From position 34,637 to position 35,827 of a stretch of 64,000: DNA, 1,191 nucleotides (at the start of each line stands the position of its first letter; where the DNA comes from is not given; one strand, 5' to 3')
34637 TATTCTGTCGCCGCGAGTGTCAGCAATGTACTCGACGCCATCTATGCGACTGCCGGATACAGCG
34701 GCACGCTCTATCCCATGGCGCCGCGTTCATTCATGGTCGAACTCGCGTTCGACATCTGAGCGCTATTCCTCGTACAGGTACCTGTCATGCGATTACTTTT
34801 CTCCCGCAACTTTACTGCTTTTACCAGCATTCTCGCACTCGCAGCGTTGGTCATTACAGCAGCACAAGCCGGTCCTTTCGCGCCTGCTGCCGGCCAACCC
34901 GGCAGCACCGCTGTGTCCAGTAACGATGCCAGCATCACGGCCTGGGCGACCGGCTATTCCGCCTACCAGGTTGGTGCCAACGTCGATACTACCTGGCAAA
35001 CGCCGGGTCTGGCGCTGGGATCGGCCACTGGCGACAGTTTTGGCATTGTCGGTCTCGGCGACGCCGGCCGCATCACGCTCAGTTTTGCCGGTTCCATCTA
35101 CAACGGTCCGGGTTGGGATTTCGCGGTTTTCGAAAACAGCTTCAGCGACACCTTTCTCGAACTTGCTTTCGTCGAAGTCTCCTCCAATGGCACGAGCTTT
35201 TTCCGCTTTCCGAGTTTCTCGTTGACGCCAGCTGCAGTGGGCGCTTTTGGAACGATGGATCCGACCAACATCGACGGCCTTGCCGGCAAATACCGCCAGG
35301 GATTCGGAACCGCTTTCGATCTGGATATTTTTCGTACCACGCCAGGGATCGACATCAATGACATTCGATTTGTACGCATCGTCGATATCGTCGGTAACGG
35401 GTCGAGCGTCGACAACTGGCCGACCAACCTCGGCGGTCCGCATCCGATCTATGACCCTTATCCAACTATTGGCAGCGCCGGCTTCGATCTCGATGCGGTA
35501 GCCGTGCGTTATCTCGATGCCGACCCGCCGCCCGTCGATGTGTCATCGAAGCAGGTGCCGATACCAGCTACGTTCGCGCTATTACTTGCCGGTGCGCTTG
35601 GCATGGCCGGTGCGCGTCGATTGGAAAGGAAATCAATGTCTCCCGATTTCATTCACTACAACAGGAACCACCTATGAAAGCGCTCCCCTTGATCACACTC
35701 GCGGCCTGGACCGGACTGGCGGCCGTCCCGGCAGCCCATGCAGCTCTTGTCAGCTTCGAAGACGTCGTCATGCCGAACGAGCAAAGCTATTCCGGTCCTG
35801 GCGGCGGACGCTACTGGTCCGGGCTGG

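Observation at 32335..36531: Cobalamin riboswitch driving a BtuB-like receptor plus two surface-tagged accessory proteins (one DUF4465-like): a Bacteroidetes-style B12-capture module in a proteobacterium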

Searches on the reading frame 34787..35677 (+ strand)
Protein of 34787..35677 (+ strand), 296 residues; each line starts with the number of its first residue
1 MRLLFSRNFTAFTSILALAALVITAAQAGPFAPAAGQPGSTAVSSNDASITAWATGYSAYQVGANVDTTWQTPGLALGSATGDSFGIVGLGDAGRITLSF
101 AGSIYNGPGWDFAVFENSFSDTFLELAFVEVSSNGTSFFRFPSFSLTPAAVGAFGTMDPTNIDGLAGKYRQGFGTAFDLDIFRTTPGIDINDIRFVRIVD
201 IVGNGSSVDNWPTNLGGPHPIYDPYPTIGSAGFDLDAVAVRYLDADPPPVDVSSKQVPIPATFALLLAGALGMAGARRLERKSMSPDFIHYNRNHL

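Call 4: search_protein_families(library=pfam, proteins=[window:34787-35677:+], max_evalue=0.01)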
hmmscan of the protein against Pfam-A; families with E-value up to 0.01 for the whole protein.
window:34787-35677:+ (296 aa): 0 families

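Call 5: search_protein_families(library=ncbifam, proteins=[window:34787-35677:+], max_evalue=0.01)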
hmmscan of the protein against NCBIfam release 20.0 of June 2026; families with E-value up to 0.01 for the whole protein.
window:34787-35677:+ (296 aa): 4 families
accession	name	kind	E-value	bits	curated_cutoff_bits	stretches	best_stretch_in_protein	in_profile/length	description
NF033170.0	lipo_LIC13355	subfamily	0.00054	19.2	120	1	83-142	89-155/273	LIC_13355 family lipoprotein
TIGR03370.1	VPLPA-CTERM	domain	0.0019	18.2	25.35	1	257-279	1-23/25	VPLPA-CTERM sorting domain-containing protein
NF041927.1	Xrt_dep_XDP1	equivalog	0.0032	17.5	125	0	253-278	215-240/242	exosortase-dependent surface protein XDP1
NF041538.1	PEP_EDSA_1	subfamily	0.0057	16.4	100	1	251-278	279-305/307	EDSAP-1 family PEP-CTERM protein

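Call 8: search_solved_structures(query=window:34787-35677:+, max_evalue=10, show_alignments=2)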
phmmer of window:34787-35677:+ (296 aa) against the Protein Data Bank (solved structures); distinct sequences matched with E-value up to 10: 1.
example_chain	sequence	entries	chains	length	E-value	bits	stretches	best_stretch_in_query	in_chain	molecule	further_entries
7ane_ak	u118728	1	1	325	4.3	9.7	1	24-72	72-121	mS58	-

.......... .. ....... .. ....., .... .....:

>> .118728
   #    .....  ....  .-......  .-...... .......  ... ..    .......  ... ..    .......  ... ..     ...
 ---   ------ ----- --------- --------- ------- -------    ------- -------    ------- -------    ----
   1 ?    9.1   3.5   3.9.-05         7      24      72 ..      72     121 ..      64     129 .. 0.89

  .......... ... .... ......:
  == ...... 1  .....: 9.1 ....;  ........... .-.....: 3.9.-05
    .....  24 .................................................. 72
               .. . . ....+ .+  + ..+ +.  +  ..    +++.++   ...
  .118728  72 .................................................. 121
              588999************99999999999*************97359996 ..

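Call 14: find_homologous_proteins(query=window:34787-35677:+, max_evalue=0.001)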
Query window:34787-35677:+ (296 aa): 5121 proteins with E <= 0.001 among 8000 candidates; the best 120 are listed.
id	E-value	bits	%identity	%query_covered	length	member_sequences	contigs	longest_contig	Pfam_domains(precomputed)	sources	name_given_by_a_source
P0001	6.2e-192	654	100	100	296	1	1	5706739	-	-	-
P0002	9.4e-126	437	49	82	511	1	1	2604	-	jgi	jgi:hypothetical protein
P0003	7.7e-113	395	67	86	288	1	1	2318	-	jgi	jgi:hypothetical protein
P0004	2.1e-111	390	71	78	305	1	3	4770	-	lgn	-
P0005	1.8e-108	380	66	77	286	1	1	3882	-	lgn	-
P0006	1.8e-106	374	64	90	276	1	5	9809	-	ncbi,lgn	-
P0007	2.2e-105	370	71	78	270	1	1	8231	-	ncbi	-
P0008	2.2e-105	370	70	79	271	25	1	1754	-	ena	-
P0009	2.6e-104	367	71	79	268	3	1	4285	-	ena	-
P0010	1.4e-103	364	66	85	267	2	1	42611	-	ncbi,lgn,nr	ncbi:MAG: PEP-CTERM sorting domain-containing protein [Gammaproteobacteria bacterium]|nr:PEP-CTERM s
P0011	1.9e-103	364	70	78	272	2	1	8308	-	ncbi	-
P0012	2.0e-102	361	69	79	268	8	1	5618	-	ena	-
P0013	4.6e-102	359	72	74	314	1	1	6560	-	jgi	jgi:hypothetical protein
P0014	1.5e-101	358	67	75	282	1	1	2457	-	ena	-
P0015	5.6e-101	356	68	81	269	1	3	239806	-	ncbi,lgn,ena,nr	ncbi:MAG TPA: PEP-CTERM sorting domain-containing protein [Gammaproteobacteria bacterium]|nr:PEP-CTE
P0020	8.8e-99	349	63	85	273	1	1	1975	PF07589.17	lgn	-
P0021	4.0e-98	346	69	75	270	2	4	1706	PF07589.17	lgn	-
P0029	1.6e-96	341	62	83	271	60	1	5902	PF07589.17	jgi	-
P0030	3.4e-96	340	61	91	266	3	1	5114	PF07589.17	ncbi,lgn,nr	ncbi:MAG: PEP-CTERM sorting domain-containing protein [Azoarcus sp.]|nr:PEP-CTERM sorting domain-con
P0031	3.5e-96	340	68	72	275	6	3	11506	PF07589.17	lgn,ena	-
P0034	9.9e-96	339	65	73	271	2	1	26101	PF07589.17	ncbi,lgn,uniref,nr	ncbi:PEP-CTERM sorting domain-containing protein [Aquabacterium sp.]|uniref:PEP-CTERM sorting domain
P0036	2.0e-95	338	69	71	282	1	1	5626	PF07589.17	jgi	jgi:PEP-CTERM motif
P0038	9.5e-95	335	61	83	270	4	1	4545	PF07589.17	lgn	-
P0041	2.2e-94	334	63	86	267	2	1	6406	PF07589.17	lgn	-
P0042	3.3e-94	334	62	78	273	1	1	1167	PF07589.17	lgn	-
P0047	7.8e-94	332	61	93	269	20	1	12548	PF07589.17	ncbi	-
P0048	1.7e-93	331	60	93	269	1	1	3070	PF07589.17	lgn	-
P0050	2.6e-93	331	60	91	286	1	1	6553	PF07589.17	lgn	-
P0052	2.8e-93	330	61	92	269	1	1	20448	PF07589.17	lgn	-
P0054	3.8e-93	330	60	91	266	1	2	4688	PF07589.17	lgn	-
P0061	2.3e-92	328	60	93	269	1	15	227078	PF07589.17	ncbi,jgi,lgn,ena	jgi:hypothetical protein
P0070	5.7e-91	323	62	87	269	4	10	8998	PF07589.17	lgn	-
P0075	1.6e-90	321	59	92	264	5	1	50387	PF07589.17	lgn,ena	-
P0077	2.1e-90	321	60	87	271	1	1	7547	PF07589.17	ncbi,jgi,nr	ncbi:MAG: PEP-CTERM sorting domain-containing protein [Azoarcus sp.]|jgi:hypothetical protein|nr:PEP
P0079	2.2e-90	321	59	88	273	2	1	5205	PF07589.17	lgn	-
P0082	6.0e-90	320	59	87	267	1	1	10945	PF07589.17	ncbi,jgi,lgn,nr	ncbi:MAG: PEPxxWA-CTERM sorting domain-containing protein [Azoarcus sp.]|jgi:hypothetical protein|nr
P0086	8.9e-90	319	61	86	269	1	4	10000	PF07589.17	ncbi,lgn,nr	ncbi:MAG: PEP-CTERM sorting domain-containing protein [Thiobacillus sp.]|nr:PEP-CTERM sorting domain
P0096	6.1e-89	316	63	80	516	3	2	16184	PF07589.17,PF14717.13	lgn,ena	-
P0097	6.5e-89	316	60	86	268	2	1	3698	PF07589.17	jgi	jgi:hypothetical protein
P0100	1.1e-88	315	59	86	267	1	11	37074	PF07589.17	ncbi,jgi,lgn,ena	-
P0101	1.1e-88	315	61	82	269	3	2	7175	PF07589.17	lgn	-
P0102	1.3e-88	315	60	82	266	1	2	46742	PF07589.17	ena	-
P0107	2.1e-88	315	60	84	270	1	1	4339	PF07589.17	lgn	-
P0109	2.2e-88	314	58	93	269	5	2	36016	PF07589.17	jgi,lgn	-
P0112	3.3e-88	314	60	86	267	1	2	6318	PF07589.17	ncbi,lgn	-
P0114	4.4e-88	313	67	75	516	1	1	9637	PF07589.17,PF14717.13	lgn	-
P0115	5.1e-88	313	61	90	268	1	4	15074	PF07589.17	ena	-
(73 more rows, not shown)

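Call 18: find_related_loci(query=A1, collection=genome_contigs, flank=6000)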
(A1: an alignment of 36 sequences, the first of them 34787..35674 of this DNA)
Query A1 (296 aa) in genome_contigs; peptide patterns used: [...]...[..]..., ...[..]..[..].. (x = any residue, [..] = any of these).
600 stretches matched a pattern (row limit reached: there are more); 540 encode a relative of the query (tblastn E <= 1e-3); the best 80 are kept; 80 distinct loci.
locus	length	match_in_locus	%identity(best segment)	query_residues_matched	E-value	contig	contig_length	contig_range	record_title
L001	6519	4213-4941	67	13-248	2e-103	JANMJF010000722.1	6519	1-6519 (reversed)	MAG: Pseudomonadota bacterium isolate OTE_64_metabat_465 OTE_64_k141_3423205, whole genome shotgun sequence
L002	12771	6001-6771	62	22-285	7e-99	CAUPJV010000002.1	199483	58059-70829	MAG: uncultured Aquabacterium sp. isolate m10-metabat.9 genome assembly, contig: m10-c15, whole genome shotgun sequence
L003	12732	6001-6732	62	2-246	4e-96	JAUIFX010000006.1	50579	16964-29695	MAG: Gammaproteobacteria bacterium isolate Co_bin.12 NODE_4763_length_50579_cov_1.267502, whole genome shotgun sequence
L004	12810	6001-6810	58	12-289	3e-95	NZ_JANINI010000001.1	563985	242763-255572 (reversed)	Methyloversatilis sp. XJ19-49 Scaffold1, whole genome shotgun sequence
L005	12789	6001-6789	58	8-278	2e-94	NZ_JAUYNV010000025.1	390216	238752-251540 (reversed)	MAG: Methyloversatilis sp. isolate C4_concoct.bin.34 C4_k141_199359, whole genome shotgun sequence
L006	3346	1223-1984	60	8-269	6e-96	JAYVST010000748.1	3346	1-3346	MAG: Burkholderiales bacterium isolate GL74_DN_concoct_94 GL74_DN_concoct_94_747, whole genome shotgun sequence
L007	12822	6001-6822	58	12-285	4e-94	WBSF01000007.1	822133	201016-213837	Betaproteobacteria bacterium SCN1 NODE_1_length_822189_cov_48.563271, whole genome shotgun sequence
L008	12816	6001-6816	57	11-282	8e-94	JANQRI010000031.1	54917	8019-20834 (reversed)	MAG: Gammaproteobacteria bacterium isolate IP29b_bin.56 k99_2828974, whole genome shotgun sequence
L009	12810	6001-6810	57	12-289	7e-94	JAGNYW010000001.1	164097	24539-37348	MAG: Methyloversatilis sp. isolate Go_SlAct_bin_233 Go_SlAct_166_length_164097_cov_29.445027, whole genome shotgun seque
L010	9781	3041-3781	65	4-248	5e-93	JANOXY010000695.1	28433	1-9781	MAG: Pseudomonadota bacterium isolate VAR_35_metabat_109 VAR_35_k141_1385504, whole genome shotgun sequence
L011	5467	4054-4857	59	14-286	2e-92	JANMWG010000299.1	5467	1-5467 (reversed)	MAG: Betaproteobacteria bacterium isolate OTE_88_metabat_364 OTE_88_k141_4337973, whole genome shotgun sequence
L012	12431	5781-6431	65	29-245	3e-92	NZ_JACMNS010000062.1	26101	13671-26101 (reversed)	MAG: Aquabacterium sp. isolate LF-bin-187 FL-bin-187-contig-k141_659815, whole genome shotgun sequence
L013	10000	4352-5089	61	28-281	3e-92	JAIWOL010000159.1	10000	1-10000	MAG: Thiobacillus sp. isolate W96 contig-93_2160.0, whole genome shotgun sequence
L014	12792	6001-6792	59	14-285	3e-92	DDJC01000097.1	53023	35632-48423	MAG TPA_asm: Burkholderiales bacterium UBA1834 UBA1834_contig_1176, whole genome shotgun sequence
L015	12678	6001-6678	63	37-273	3e-92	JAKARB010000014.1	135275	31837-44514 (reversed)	MAG: Proteobacteria bacterium isolate YF3.bin23 NODE_81_length_135275_cov_12.298088, whole genome shotgun sequence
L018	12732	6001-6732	59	25-273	8e-90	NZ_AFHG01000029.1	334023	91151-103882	Methyloversatilis universalis FAM5 contig00046, whole genome shotgun sequence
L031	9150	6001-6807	51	10-279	5e-79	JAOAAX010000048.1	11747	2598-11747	MAG: Chthoniobacterales bacterium isolate SKW161 NODE_47_length_11747_cov_4.198629, whole genome shotgun sequence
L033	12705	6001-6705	56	7-248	3e-77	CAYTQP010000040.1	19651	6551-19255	MAG TPA_asm: uncultured Verrucomicrobiota bacterium isolate binchicken_co67_255 genome assembly, contig: NODE_2765_lengt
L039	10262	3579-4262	56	15-243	9e-75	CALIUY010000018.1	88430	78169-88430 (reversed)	MAG: uncultured Desulfobacterales bacterium isolate R1_Bin_MAXBIN__047_sub_1 genome assembly, contig: c_000001052061, wh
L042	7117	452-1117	55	26-248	1e-71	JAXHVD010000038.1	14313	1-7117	MAG: Thermodesulfobacteriota bacterium isolate MAG68_tar_biofilm MAG68_38, whole genome shotgun sequence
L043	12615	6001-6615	58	37-247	2e-71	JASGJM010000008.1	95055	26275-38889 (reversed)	MAG: Luteolibacter sp. isolate 5N476 JMF-2111-06-0005.ont.bin.476_7, whole genome shotgun sequence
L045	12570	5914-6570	57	21-240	3e-71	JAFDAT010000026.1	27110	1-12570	MAG: Deltaproteobacteria bacterium isolate AB_69_Bin_102 AB_69_Bin_102_scaffold_4720, whole genome shotgun sequence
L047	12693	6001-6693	54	15-247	1e-70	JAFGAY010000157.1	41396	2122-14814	MAG: Pirellulales bacterium isolate Zod_Metabat.10 k87_2423029, whole genome shotgun sequence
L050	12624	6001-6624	59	28-240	1e-69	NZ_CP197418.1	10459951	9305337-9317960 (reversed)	Novipirellula sp. SH528 chromosome, complete genome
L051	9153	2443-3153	52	7-247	1e-69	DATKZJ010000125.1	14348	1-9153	MAG TPA_asm: Spirochaetota bacterium isolate SMAG_U14242 k141_148485, whole genome shotgun sequence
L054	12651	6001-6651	53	19-240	3e-69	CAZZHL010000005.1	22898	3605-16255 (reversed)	MAG TPA_asm: uncultured Pirellulales bacterium isolate binchicken_co34_270 genome assembly, contig: NODE_3428_length_228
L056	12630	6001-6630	55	26-240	5e-69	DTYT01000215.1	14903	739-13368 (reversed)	MAG TPA_asm: Kiritimatiellae bacterium isolate UWMA-0228 k99_2607516, whole genome shotgun sequence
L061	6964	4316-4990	52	15-240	9e-68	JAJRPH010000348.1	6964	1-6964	MAG: Deltaproteobacteria bacterium isolate Dive100_bin1.40 k141_799095, whole genome shotgun sequence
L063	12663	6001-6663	56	18-237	9e-68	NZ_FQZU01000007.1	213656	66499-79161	Desulfatibacillum alkenivorans DSM 16219, whole genome shotgun sequence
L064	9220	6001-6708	52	7-243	7e-68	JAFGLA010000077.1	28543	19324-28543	MAG: Opitutales bacterium isolate Zod_Metabat.372 k87_10774646, whole genome shotgun sequence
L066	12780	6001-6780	49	37-287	5e-67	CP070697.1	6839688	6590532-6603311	MAG: Desulfobacterales bacterium isolate bin589 chromosome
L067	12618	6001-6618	58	36-242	6e-67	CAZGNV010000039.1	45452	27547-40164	MAG TPA_asm: uncultured Desulfosarcinaceae bacterium isolate SRP338002_co1_139 genome assembly, contig: NODE_739_length_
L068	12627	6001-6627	53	31-240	1e-66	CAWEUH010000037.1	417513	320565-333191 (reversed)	MAG: uncultured delta proteobacterium isolate MFD01476.bin.3.99 genome assembly, contig: contig_34768, whole genome shot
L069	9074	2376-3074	51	5-242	8e-67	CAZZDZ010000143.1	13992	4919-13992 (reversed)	MAG TPA_asm: uncultured Pirellulaceae bacterium isolate SRP114822_co2_68 genome assembly, contig: NODE_3535_length_13992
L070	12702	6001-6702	54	1-240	8e-67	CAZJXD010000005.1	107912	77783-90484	MAG TPA_asm: uncultured Desulfobacteraceae bacterium isolate SRP323688_co1_280 genome assembly, contig: NODE_373_length_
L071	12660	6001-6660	55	16-240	2e-66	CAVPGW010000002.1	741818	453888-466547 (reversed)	MAG: Pirellulaceae bacterium isolate MFD09964.bin.2.82 genome assembly, contig: contig_1213, whole genome shotgun sequen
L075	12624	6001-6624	56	28-240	8e-66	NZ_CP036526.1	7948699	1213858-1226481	Stieleria marina strain K23_9 chromosome, complete genome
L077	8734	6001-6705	52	12-247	5e-65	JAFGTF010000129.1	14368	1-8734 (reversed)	MAG: Spirochaetes bacterium isolate Zod_Metabat.958 k87_12768502, whole genome shotgun sequence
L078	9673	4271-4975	51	30-240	4e-65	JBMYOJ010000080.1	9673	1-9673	MAG: Coraliomargarita sp. isolate ME_XS_2307_bin_5 ME_XS_2307_bin_5_79, whole genome shotgun sequence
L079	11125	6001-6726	53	28-265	5e-65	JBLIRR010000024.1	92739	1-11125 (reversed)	MAG: bacterium isolate MF1_201910_bin_226 MF1_201910_bin_226_scaffold_24, whole genome shotgun sequence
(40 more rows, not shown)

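Call 24: predict_structure(alignment_id=A1)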
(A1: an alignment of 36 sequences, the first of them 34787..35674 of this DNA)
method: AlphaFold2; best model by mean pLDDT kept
length: 296 residues; sequences in the alignment: 36
mean_pLDDT: 82.4   pTM: 0.74
mean pLDDT of the five models: 82.4, 81.4, 78.3, 78.1, 78.0
residues with pLDDT >= 90: 144; 70-90: 81; 50-70: 61; < 50: 10
segments of 3 or more residues with pLDDT < 50: 25-30
pLDDT, mean of each block of 10 residues (from residue 1): 58 74 49 75 94 98 93 95 83 96 95 89 86 98 83 65 86 93 96 98 91 91 72 93 81 54 70 85 67 54
secondary structure, 60 per line:
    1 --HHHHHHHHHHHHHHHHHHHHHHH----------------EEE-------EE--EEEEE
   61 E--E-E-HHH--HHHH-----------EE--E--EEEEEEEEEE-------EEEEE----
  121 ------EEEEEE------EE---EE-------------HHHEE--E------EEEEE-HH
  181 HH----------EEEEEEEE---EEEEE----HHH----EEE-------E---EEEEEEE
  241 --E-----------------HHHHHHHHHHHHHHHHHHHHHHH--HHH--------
elements in order: H3-25 E42-44 E56-61 H73-76 E95-104 E112-116 E127-132 E173-177 H179-182 E193-200 E204-208 E220-222 E234-240 H261-283

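Call 27: fold_search(model_id=the predicted structure, library=pdb)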
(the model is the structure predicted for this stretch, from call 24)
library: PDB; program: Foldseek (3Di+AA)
matches with E <= 10: 1226; with E <= 0.001: 3
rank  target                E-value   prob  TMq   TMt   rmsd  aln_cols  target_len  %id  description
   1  8blw_B                4.2e-04  1.00  0.38  0.19  11.3       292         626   13  Vitamin B12 transporter BtuB1 with lipoprotein BtuG1 from B. theta (released 2023-08-16)
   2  8ttq_B                6.4e-04  1.00  0.34  0.18   5.5       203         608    9  Cryo-EM structure of the inner MKLN1 dimer from an autoinhibited MKLN1 tetramer (released 2024-09-11)
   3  4oyu_A                9.6e-04  1.00  0.36  0.55  13.0       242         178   10  Crystal structure of the N-terminal domains of muskelin (released 2015-02-11)
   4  4oyu_B                1.0e-03  1.00  0.35  0.53  11.0       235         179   11  Crystal structure of the N-terminal domains of muskelin (released 2015-02-11)
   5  8ttq_A                1.2e-03  1.00  0.36  0.19  12.7       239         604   11  Cryo-EM structure of the inner MKLN1 dimer from an autoinhibited MKLN1 tetramer (released 2024-09-11)
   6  7biz_B                1.4e-03  1.00  0.32  0.21  10.1       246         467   12  Structure of a B12 binding lipoprotein from Bacteroides thetaiotaomicron (released 2022-03-02)
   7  7biz_A                1.8e-03  1.00  0.31  0.20  10.2       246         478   12  Structure of a B12 binding lipoprotein from Bacteroides thetaiotaomicron (released 2022-03-02)
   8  4pqq                  2.0e-03  1.00  0.36  0.62   5.2       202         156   10  The crystal structure of discoidin domain from muskelin (released 2014-11-12)
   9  5zu5                  2.0e-03  0.99  0.24  0.15  15.0       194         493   13  Crystal structure of a full length alginate lyase with CBM domain (released 2018-06-27)
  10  2jda_B                3.5e-03  1.00  0.31  0.58   7.0       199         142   10  Structure of a pectin binding carbohydrate binding module determined in an monoclinic crystal form. (released 2007-01-16)
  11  2cdo_A                4.5e-03  0.89  0.24  0.44   9.0       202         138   12  structure of agarase carbohydrate binding module in complex with neoagarohexaose (released 2006-02-16)
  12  3nng_A                5.3e-03  0.99  0.30  0.51   7.4       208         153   12  Crystal structure of the F5/8 type C domain of Q5LFR2_BACFN protein from Bacteroides fragilis. Northeast Structural Ge (released 2010-08-18)
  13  7ufg_B                8.6e-03  1.00  0.38  0.11   5.8       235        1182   11  Cryo-EM structure of PAPP-A in complex with IGFBP5 (released 2022-09-28)
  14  9gaw_L                8.6e-03  0.84  0.26  0.38   8.7       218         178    7  High-resolution structure of the Anaphase-promoting complex/cyclosome (APC/C) bound to co-activator Cdh1 (released 2024-08-14)
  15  6q6g_L                9.7e-03  0.85  0.26  0.39   9.2       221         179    6  Cryo-EM structure of the APC/C-Cdc20-Cdk2-cyclinA2-Cks2 complex, the D1 box class (released 2019-09-11)
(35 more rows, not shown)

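Call 28: search_solved_structures(query=A1, max_evalue=10, show_alignments=3)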
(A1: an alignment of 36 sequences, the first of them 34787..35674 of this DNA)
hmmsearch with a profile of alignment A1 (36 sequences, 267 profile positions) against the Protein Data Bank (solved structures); distinct sequences matched with E-value up to 10: 2.
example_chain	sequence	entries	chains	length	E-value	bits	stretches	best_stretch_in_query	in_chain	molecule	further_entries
8hrv_A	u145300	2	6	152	0.4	12.8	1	210-237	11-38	Deoxyuridine 5'-triphosphate nucleotidohydrolase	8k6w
3fdh_A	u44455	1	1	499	0.61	12.1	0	27-60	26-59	SusD homolog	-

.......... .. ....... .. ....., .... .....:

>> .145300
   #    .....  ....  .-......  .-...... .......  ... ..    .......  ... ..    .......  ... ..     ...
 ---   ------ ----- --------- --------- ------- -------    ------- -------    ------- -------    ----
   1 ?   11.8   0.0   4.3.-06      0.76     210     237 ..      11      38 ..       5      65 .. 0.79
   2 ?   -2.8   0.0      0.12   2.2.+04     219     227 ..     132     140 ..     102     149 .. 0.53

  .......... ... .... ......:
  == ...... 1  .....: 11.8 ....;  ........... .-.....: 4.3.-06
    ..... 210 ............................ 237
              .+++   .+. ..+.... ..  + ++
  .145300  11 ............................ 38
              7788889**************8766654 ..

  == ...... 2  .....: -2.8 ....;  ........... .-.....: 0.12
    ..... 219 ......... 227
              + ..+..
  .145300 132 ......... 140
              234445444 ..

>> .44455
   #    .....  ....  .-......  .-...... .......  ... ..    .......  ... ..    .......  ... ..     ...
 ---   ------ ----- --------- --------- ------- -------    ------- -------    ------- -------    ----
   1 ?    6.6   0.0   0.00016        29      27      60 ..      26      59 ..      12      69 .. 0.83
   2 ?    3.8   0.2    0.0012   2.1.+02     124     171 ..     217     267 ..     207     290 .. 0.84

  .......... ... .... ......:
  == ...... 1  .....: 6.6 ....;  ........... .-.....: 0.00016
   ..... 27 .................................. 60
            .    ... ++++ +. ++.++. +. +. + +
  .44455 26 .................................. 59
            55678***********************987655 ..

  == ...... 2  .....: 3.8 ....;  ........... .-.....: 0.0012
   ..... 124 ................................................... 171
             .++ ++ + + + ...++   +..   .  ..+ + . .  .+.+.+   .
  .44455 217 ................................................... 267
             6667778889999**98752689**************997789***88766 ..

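Call 31: find_encoding_contigs(protein=window:34787-35677:+, flank=10000, max_places=3)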
Protein window:34787-35677:+ (296 aa): no gene with exactly this product is on record in the collection.
